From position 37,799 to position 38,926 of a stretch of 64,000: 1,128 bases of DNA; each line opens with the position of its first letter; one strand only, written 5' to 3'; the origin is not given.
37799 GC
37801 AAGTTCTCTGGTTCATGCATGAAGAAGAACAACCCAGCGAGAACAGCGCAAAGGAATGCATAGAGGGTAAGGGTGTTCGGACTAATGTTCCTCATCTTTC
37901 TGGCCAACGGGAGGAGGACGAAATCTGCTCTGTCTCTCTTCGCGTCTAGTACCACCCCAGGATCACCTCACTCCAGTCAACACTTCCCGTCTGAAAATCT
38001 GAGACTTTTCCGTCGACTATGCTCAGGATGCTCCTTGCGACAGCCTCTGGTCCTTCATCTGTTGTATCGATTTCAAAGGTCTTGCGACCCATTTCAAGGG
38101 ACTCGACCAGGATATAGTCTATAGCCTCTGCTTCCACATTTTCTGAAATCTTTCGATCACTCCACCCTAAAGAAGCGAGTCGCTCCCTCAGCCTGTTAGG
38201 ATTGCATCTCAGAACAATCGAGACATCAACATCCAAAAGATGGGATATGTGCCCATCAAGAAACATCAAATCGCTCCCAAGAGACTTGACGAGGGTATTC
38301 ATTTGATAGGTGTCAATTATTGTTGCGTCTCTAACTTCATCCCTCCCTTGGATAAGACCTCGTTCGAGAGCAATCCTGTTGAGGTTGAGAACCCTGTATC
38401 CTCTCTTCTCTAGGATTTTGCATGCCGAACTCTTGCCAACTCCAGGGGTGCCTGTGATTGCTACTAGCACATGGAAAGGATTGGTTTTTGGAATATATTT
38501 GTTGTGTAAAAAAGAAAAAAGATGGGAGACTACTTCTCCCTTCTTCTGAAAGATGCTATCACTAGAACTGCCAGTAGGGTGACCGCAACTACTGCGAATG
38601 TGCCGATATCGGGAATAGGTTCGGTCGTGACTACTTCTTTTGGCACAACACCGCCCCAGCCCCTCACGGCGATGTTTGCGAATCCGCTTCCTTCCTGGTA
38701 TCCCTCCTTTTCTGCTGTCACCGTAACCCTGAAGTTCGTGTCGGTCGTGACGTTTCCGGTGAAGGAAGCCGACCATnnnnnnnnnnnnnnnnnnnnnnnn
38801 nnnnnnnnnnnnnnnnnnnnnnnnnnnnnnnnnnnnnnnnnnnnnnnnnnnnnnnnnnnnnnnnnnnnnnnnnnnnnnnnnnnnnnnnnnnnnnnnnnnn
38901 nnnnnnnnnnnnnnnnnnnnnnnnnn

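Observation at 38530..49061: Operon of a 2752-aa cell-anchored subtilase/WD40 mega-protein and a membrane-anchored oligopeptide-binding protein with no ABC permease or ATPase: an extracellular protein-degradation and peptide-capture module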

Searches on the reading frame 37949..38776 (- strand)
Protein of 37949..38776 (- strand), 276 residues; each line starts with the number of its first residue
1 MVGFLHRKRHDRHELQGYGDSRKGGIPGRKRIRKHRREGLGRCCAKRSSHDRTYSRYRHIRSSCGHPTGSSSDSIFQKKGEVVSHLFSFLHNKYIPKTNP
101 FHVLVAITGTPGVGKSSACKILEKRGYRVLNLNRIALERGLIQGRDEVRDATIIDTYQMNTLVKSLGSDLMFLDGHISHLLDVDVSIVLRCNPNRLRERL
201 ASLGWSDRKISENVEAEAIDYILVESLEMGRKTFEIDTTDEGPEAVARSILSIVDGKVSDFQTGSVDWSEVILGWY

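Call 10: search_protein_families(library=pfam, proteins=[window:37949-38776:-], max_evalue=0.001)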
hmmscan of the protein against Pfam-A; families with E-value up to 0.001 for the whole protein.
window:37949-38776:- (276 aa): 2 families
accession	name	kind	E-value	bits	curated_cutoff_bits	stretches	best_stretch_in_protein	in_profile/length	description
PF13238.12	AAA_18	-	1.5e-23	84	29.4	1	105-219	1-127/128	AAA domain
PF13207.12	AAA_17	-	7.9e-06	26.6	27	1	108-201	1-120/136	AAA domain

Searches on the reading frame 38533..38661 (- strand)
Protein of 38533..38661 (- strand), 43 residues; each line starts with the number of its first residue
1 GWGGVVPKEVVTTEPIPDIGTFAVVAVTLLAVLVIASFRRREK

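Call 101: search_protein_families(library=ncbifam, proteins=[window:38533-38661:-], max_evalue=10)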
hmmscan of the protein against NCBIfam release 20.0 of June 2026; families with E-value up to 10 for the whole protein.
seq(43 aa): 1 family
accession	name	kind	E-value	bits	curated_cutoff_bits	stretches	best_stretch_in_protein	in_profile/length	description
NF050153.2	Rv3852_fam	equivalog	0.11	13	100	1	21-41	125-145/145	Rv3852 family protein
